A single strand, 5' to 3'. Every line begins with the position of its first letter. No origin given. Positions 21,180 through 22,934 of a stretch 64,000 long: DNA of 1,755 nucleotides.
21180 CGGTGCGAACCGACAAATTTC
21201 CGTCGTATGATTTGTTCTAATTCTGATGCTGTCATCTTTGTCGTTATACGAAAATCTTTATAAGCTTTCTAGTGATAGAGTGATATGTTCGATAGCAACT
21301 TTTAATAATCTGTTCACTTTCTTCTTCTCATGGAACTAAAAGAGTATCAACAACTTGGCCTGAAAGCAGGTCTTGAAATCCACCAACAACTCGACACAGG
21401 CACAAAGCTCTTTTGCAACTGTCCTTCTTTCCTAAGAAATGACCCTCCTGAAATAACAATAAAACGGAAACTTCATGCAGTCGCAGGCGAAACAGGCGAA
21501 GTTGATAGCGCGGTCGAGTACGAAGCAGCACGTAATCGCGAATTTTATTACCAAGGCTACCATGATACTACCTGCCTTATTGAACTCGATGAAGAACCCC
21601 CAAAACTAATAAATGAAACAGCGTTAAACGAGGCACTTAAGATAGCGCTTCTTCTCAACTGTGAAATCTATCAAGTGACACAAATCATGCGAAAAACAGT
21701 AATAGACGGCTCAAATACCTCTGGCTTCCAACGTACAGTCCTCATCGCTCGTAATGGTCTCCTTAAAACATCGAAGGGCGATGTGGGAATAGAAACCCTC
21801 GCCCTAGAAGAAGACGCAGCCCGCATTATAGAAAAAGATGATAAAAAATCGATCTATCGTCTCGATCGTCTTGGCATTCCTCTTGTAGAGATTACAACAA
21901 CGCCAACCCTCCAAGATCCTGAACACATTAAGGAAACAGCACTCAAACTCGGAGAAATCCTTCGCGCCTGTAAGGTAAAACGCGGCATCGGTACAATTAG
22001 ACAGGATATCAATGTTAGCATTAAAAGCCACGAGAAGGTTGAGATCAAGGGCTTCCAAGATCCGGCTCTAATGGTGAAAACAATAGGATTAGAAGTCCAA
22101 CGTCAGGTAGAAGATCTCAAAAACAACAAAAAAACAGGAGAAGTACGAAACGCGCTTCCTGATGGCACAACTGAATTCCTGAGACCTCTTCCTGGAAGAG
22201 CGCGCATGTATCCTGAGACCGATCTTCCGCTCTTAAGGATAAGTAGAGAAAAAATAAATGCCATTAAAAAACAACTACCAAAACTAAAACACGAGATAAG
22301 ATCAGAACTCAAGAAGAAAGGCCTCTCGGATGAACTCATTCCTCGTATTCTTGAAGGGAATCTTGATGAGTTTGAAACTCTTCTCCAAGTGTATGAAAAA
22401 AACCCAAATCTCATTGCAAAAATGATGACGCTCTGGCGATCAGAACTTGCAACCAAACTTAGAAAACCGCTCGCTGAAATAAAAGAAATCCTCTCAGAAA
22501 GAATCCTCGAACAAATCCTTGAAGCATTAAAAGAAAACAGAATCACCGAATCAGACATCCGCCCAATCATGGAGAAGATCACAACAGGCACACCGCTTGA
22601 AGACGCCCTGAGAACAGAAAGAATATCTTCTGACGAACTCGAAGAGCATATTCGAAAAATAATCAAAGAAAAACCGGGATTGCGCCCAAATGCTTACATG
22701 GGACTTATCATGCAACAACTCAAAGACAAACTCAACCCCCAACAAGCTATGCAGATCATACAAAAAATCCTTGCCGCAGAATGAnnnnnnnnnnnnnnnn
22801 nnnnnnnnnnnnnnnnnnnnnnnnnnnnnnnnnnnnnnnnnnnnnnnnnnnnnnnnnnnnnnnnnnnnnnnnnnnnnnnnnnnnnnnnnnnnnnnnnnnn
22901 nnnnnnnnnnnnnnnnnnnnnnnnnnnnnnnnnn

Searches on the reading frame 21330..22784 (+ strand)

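Call 49: search_protein_families(library=pfam, proteins=[window:21330-22784:+], max_evalue=0.001)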
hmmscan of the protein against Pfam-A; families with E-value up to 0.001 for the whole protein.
window:21330-22784:+ (484 aa): 2 families
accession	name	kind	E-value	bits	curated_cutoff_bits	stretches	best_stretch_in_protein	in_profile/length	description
PF02934.20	GatB_N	-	9e-57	192.8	23.4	1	12-309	2-276/277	GatB/GatE catalytic domain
PF02637.23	GatB_Yqey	-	5e-07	30.1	27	1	347-481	2-148/148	GatB domain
